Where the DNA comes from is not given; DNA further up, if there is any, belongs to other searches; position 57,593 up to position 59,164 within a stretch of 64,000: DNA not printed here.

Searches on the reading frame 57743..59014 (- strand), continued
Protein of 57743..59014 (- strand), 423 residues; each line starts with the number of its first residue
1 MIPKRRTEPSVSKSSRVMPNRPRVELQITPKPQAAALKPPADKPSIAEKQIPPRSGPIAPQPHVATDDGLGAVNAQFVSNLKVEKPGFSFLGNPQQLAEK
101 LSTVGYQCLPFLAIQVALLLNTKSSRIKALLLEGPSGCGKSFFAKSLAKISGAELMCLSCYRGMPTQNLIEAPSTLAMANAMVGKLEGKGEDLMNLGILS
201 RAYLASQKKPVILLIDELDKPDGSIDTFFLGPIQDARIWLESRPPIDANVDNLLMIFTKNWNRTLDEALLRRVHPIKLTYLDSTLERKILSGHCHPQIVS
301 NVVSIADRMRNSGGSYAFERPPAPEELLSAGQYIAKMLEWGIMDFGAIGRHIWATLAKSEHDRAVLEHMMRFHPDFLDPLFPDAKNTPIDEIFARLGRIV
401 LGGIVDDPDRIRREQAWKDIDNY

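Call 15: search_solved_structures(query=A1, max_evalue=0.01)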
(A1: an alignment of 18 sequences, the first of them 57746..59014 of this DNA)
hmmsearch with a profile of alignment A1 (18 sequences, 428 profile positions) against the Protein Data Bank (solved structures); distinct sequences matched with E-value up to 0.01: 80 (the best 60 are shown).
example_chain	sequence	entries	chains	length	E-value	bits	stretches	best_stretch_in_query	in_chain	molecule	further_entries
9m4n_A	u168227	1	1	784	7.4e-06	28.4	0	133-165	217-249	Cell division control protein 48 homolog A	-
9m3v_A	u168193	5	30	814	7.8e-06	28.3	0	133-165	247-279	Cell division control protein 48 homolog A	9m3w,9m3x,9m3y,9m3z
9bji_A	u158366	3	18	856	1.5e-05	27.4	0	135-161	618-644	Nuclear valosin-containing protein-like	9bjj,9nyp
7wub_C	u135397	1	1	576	1.8e-05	27.2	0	131-162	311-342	Transitional endoplasmic reticulum ATPase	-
7wub_D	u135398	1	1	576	1.8e-05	27.2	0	131-162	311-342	Transitional endoplasmic reticulum ATPase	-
5w0t_A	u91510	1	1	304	1.9e-05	27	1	135-163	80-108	Protein MSP1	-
6mck_A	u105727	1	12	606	2.2e-05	26.9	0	131-162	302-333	Transitional endoplasmic reticulum ATPase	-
7swl_A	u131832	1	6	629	2.3e-05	26.8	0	134-162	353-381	Rix7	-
8yka_A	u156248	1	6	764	2.4e-05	26.7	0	131-162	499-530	Transitional endoplasmic reticulum ATPase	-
7rl9_A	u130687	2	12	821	2.4e-05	26.7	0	131-162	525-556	Transitional endoplasmic reticulum ATPase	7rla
5c18_A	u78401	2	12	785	2.5e-05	26.7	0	131-162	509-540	Transitional endoplasmic reticulum ATPase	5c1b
7rlh_A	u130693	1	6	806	2.7e-05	26.6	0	131-162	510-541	Transitional endoplasmic reticulum ATPase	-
7l5w_A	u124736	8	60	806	2.7e-05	26.6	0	131-162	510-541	Transitional endoplasmic reticulum ATPase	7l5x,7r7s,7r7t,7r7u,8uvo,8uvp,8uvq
5c19_A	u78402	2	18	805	2.7e-05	26.6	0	131-162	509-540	Transitional endoplasmic reticulum ATPase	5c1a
10qq_A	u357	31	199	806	2.7e-05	26.6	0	131-162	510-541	Transitional endoplasmic reticulum ATPase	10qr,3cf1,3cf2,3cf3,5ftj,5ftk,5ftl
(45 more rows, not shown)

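Call 25: search_protein_families(library=pfam, proteins=[L015:6732-7709:-, L015:1330-2190:-, L015:2220-3905:-, L015:3912-4652:-, L015:4718-5965:+, L005:11493-13250:+, L027:843-2468:+, L027:11180-11854:+, L015:15555-17012:-, L005:8185-9822:+], max_evalue=0.001)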
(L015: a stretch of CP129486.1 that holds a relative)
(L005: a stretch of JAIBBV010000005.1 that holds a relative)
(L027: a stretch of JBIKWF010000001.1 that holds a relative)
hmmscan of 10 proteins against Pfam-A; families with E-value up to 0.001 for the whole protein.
L015:6732-7709:- (325 aa): 0 families

L015:1330-2190:- (286 aa): 4 families
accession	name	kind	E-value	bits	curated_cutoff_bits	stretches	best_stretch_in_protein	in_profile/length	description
PF00005.33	ABC_tran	-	2e-31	109.8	25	1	38-194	2-137/137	ABC transporter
PF13304.12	AAA_21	-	5.5e-07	30.4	27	1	51-75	3-33/304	AAA domain, putative AbiEii toxin, Type IV TA system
PF13476.12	AAA_23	-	0.00018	22.6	27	1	50-69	22-41/201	AAA domain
PF02463.25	SMC_N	-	0.00025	21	40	0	49-224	26-198/220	RecF/RecN/SMC N terminal domain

L015:2220-3905:- (561 aa): 4 families
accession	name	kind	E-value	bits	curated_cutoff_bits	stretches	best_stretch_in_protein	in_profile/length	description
PF01593.30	Amino_oxidase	-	1.4e-15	58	19.8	1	99-398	1-293/443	Flavin containing amine oxidoreductase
PF13450.12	NAD_binding_8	-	1.6e-09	38.4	21.9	1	94-159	1-68/68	NAD(P)-binding Rossmann-like domain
PF01266.30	DAO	-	1.7e-06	28.2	27.9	1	91-133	1-45/353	FAD dependent oxidoreductase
PF00890.30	FAD_binding_2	-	0.00017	21.3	20.4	0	92-125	2-37/414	FAD binding domain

L015:3912-4652:- (246 aa): 0 families

L015:4718-5965:+ (415 aa): 0 families

L005:11493-13250:+ (585 aa): 1 family
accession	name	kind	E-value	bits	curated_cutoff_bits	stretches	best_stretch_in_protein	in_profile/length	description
PF00709.27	Adenylsucc_synt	-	3.2e-61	207.8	27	2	300-534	169-395/416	Adenylosuccinate synthetase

L027:843-2468:+ (541 aa): 0 families

L027:11180-11854:+ (224 aa): 2 families
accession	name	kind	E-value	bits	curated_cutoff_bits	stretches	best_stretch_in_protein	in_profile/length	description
PF00578.27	AhpC-TSA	-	3.9e-32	111.2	26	1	26-152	1-121/124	AhpC/TSA family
PF08534.16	Redoxin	-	8.8e-18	65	26.6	1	26-160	2-136/148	Redoxin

L015:15555-17012:- (485 aa): 0 families

L005:8185-9822:+ (545 aa): 2 families
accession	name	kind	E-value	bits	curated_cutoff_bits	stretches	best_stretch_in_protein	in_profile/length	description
PF13672.11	PP2C_2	-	1.4e-17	64.4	24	1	36-221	8-179/209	Protein phosphatase 2C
PF00481.26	PP2C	-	4.1e-10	40.2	20.3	1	47-158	29-142/255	Protein phosphatase 2C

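Call 32: search_protein_families(library=pfam, proteins=[L031:11051-14215:+, L003:2869-4164:+, L001:3762-5153:+, L001:11367-12872:-, L003:8774-9784:+], max_evalue=0.01)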
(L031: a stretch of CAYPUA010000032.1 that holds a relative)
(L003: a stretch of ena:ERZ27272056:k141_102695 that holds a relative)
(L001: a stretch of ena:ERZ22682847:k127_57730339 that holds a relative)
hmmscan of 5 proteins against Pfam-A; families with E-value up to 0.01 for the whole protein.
L031:11051-14215:+ (1054 aa): 0 families

L003:2869-4164:+ (431 aa): 0 families

L001:3762-5153:+ (463 aa): 0 families

L001:11367-12872:- (501 aa): 0 families

L003:8774-9784:+ (336 aa): 6 families
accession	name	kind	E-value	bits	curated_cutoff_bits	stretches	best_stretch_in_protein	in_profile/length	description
PF01370.27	Epimerase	-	1.9e-58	198.2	20.9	1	13-245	1-240/240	NAD dependent epimerase/dehydratase family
PF16363.11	GDP_Man_Dehyd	-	3.9e-26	92.7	27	1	40-306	52-330/332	GDP-mannose 4,6 dehydratase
PF04321.23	RmlD_sub_bind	-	1.6e-07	31.2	27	1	12-72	2-60/287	RmlD substrate binding domain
PF01073.25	3Beta_HSD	-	0.00028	20.5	22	0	14-42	1-29/280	3-beta hydroxysteroid dehydrogenase/isomerase family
PF13460.12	NAD_binding_10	-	0.00037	20.8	27.2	1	17-121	1-104/184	NAD(P)H-binding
PF02719.21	Polysacc_synt_2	-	0.00053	19.7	20.2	0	47-115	61-128/293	Polysaccharide biosynthesis protein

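Call 33: predict_structure(alignment_id=A1)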
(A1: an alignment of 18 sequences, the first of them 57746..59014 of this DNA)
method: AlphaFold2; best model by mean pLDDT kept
length: 423 residues; sequences in the alignment: 18
mean_pLDDT: 63.7   pTM: 0.60
mean pLDDT of the five models: 63.7, 62.3, 62.4, 59.7, 59.6
residues with pLDDT >= 90: 25; 70-90: 188; 50-70: 68; < 50: 142
segments of 3 or more residues with pLDDT < 50: 1-77, 160-177, 186-188, 221-245, 265-281
pLDDT, mean of each block of 10 residues (from residue 1): 39 34 32 34 33 35 33 46 82 89 84 80 72 72 87 75 42 48 52 54 78 69 43 28 49 74 48 36 55 77 80 69 74 88 90 78 85 83 85 91 88 84 59
secondary structure, 60 per line:
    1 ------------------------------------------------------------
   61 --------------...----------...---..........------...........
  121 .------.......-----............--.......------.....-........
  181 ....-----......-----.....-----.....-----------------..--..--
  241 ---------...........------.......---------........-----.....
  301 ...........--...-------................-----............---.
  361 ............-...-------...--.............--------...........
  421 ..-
elements in order: H94-103 H110-121 E128-134 H140-151 E154-157 H167-171 H173-184 H190-195 H201-205 E211-215 E253-260 H267-273 H283-290 H296-311 H324-339 H345-356 H360-372 H389-401 H410-422

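Call 35: fold_search(model_id=the predicted structure, library=pdb)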
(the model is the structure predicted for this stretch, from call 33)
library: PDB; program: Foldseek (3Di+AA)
matches with E <= 10: 1228; with E <= 0.001: 100
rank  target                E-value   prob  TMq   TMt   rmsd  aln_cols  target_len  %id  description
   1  9qhf_F                6.4e-05  1.00  0.18  0.28  14.7       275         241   14  NorQD complex state 3 from Jhaorihella thermophila (released 2026-03-25)
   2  2rko                  7.4e-05  1.00  0.20  0.29  19.5       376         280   16  Crystal Structure of the Vps4p-dimer (released 2008-02-26)
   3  3d8b_A                8.7e-05  1.00  0.18  0.26  18.9       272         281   19  Crystal structure of human fidgetin-like protein 1 in complex with ADP (released 2008-08-26)
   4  6p10                  1.0e-04  1.00  0.22  0.30  18.6       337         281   17  Structure of spastin AAA domain (N527C mutant) in complex with JNJ-7706621 inhibitor (released 2019-07-24)
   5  9qhg_E                1.2e-04  1.00  0.19  0.30  15.2       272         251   16  NorQD complex state 4 from Jhaorihella thermophila (released 2026-03-25)
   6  9qh8_F                1.5e-04  1.00  0.19  0.28  14.6       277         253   16  reduced NorQ-NorD VWA domain complex from Paracoccus denitrificans (released 2026-03-25)
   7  4d81                  1.5e-04  1.00  0.18  0.27  17.5       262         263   19  Metallosphera sedula Vps4 crystal structure (released 2015-11-25)
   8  7zbh_B                1.6e-04  0.99  0.21  0.23  20.7       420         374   13  ATP-dependent zinc metalloprotease FtsH (BB0789) from Borrelia burgdorferi (released 2023-04-05)
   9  9qh4_A                1.9e-04  1.00  0.17  0.27  15.5       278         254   15  NorQ hexamer from Paracoccus denitrificans (released 2026-03-25)
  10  8dat_B                2.0e-04  1.00  0.19  0.15  19.7       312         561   17  Saccharomyces cerevisiae Ufd1/Npl4/Cdc48 complex bound to three ubiquitin moieties in presence of SUMO-ubiquitin(K48po (released 2022-11-30)
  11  9mps_F                2.0e-04  1.00  0.18  0.26  17.6       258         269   17  Cryo-EM structure of VCPIP1 VCPID bound to VCP D2 domain dimer (with extra D2 domain) (released 2025-10-15)
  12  8j07_11               2.2e-04  0.99  0.21  0.16  19.3       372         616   13  96nm repeat of human respiratory doublet microtubule and associated axonemal complexes (released 2023-07-26)
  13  2r62_A                2.4e-04  1.00  0.20  0.32  16.3       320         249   18  Crystal structure of Helicobacter pylori ATP dependent protease, FtsH (released 2008-09-09)
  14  4xgu_F                3.0e-04  0.99  0.20  0.22  17.2       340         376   16  Structure of C. elegans PCH-2 (released 2015-05-06)
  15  7oat_B                3.3e-04  0.99  0.20  0.19  20.4       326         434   16  Structural basis for targeted p97 remodelling by ASPL as prerequisite for p97 trimethylation by METTL21D (released 2022-08-03)
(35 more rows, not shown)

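Call 56: search_protein_families(library=padloc, proteins=[window:57746-59014:-, L031:11051-14215:+], max_evalue=0.01)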
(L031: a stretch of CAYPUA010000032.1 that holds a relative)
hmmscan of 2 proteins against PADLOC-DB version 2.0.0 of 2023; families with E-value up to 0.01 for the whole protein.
window:57746-59014:- (423 aa): 5 families
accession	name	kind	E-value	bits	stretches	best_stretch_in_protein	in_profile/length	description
PDLC04605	PDC-M37B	-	0.0001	19.5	0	209-263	374-426/518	-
PDLC02196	IetA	-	0.00021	18.8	0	122-156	117-151/374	-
PDLC00915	TRIP13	-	0.00034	18.1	0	130-218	66-142/302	TRIP13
PDLC04606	PDC-M37B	-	0.00046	17.5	0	211-263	246-296/390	-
PDLC03838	DolB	-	0.0039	14.5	0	118-156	157-195/375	-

L031:11051-14215:+ (1054 aa): 0 families

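Call 61: search_protein_representatives(protein=window:57746-58783:-)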
Query: 346 residues. Proteins with E-value up to 0.001 (for the whole library): 921; up to 1e-10: 210; up to 1e-30: 20. The best 150 are listed.
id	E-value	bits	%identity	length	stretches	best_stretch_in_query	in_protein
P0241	1.6e-244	826.5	56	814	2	5-333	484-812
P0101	2.0e-183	625.6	50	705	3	11-341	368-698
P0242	2.8e-173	592.2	74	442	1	1-344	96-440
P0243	5.3e-168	574.9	71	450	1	2-346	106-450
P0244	5.6e-163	558.4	70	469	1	3-342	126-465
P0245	1.7e-160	550.3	70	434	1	5-343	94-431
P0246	3.1e-136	470.5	64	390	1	9-331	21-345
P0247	6.6e-80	285.3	64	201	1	129-327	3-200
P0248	1.2e-72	261.3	62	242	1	8-213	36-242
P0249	9.4e-71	255.1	60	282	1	10-199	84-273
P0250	1.5e-50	188.7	67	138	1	77-211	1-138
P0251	1.3e-49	185.7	60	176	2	11-143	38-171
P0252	4.0e-42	161.0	65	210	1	4-126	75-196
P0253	6.7e-41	157.0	71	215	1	3-110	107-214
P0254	2.2e-39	152.0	81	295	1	128-213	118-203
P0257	2.4e-36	142.0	39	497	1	19-281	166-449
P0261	5.4e-29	117.8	34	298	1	21-250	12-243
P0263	5.7e-28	114.5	30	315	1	19-276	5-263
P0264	8.3e-26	107.4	33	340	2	23-216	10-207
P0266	1.1e-23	100.4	33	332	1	23-265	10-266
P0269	1.3e-22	96.8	30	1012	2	32-207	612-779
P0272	6.0e-20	88.1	37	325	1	20-213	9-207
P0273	6.3e-19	84.7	33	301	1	18-257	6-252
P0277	4.9e-18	81.8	37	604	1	50-237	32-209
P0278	5.5e-18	81.6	32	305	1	20-258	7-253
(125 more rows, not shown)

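Call 62: search_protein_families(library=ncbifam, proteins=[P0257, P0261, P0263, P0264, P0266, P0272, P0273, P0278, P0269, P0277], max_evalue=0.00001)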
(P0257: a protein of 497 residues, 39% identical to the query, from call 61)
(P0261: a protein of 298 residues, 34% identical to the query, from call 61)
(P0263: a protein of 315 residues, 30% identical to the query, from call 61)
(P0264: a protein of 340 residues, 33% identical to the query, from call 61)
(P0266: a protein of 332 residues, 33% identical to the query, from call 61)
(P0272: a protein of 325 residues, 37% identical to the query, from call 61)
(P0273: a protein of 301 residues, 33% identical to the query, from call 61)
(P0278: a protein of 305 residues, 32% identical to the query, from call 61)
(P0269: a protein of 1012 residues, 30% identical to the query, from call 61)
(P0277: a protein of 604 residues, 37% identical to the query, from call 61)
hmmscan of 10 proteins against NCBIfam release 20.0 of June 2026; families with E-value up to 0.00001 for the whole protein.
P0257 (497 aa): 1 family
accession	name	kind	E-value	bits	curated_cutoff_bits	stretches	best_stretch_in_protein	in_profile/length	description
NF047784.1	MadB_ATPase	equivalog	4e-22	78.8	475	1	281-432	138-268/298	MadB family AAA-type ATPase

P0261 (298 aa): 3 families
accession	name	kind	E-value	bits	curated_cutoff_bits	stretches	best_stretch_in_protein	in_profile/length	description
NF047784.1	MadB_ATPase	equivalog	1.8e-26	93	475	1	123-252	135-264/298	MadB family AAA-type ATPase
TIGR02640.1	gas_vesic_GvpN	equivalog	7.8e-07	28.9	266.8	1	45-233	23-220/262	gas vesicle protein GvpN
TIGR02639.1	ClpA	equivalog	9.2e-07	27.4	993.15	1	39-177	483-605/734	ATP-dependent Clp protease ATP-binding subunit ClpA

P0263 (315 aa): 2 families
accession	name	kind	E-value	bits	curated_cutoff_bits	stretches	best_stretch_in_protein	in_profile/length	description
NF047784.1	MadB_ATPase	equivalog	1.7e-19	70.1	475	1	117-274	133-293/298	MadB family AAA-type ATPase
TIGR00678.1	holB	equivalog_domain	6.9e-06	25.8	180.6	0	38-109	15-78/188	DNA polymerase III subunit delta'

P0264 (340 aa): 3 families
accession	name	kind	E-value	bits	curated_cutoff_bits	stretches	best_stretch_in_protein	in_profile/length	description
NF047784.1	MadB_ATPase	equivalog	4e-13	49.2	475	1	122-292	137-288/298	MadB family AAA-type ATPase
TIGR00635.1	ruvB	equivalog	2.6e-06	26.7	299.05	0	29-81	20-72/305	Holliday junction branch migration DNA helicase RuvB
NF000868.0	PRK00080.1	equivalog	8.5e-06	24.9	282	0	28-72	40-84/330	Holliday junction branch migration DNA helicase RuvB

P0266 (332 aa): 1 family
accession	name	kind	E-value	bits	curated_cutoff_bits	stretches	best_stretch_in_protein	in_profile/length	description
NF047784.1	MadB_ATPase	equivalog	1.6e-16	60.4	475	1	116-210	136-230/298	MadB family AAA-type ATPase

P0272 (325 aa): 1 family
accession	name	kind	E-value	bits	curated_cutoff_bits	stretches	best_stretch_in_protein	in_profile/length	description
NF047784.1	MadB_ATPase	equivalog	1.2e-14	54.3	475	1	122-263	136-258/298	MadB family AAA-type ATPase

P0273 (301 aa): 1 family
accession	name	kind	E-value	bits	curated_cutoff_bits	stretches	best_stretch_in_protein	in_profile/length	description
NF047784.1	MadB_ATPase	equivalog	2.8e-25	89.1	475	1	125-280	137-294/298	MadB family AAA-type ATPase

P0278 (305 aa): 1 family
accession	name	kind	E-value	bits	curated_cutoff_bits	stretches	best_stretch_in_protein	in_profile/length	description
NF047784.1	MadB_ATPase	equivalog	6.5e-21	74.8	475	1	120-285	136-296/298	MadB family AAA-type ATPase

P0269 (1012 aa): 4 families
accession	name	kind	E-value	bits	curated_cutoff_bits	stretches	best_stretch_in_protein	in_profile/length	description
NF047784.1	MadB_ATPase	equivalog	5.4e-18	65.2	475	1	695-769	130-202/298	MadB family AAA-type ATPase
NF033606.1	heat_AAA_ClpK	exception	6.9e-08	30.8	1900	0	94-216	636-754/949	heat shock survival AAA family ATPase ClpK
TIGR03345.1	VI_ClpV1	equivalog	1.4e-06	26.9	884.95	0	96-228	590-718/852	type VI secretion system ATPase TssH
NF033607.0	disagg_AAA_ClpG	exception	3.1e-06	25.4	1900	0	97-215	617-732/932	AAA family protein disaggregase ClpG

P0277 (604 aa): 2 families
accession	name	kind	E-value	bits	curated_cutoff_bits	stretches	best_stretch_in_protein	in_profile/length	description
NF047784.1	MadB_ATPase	equivalog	7.6e-22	77.8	475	2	4-76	5-77/298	MadB family AAA-type ATPase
NF008263.0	PRK11034.1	equivalog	8.4e-06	23.9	1350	0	34-135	489-587/758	ATP-dependent Clp protease ATP-binding subunit ClpA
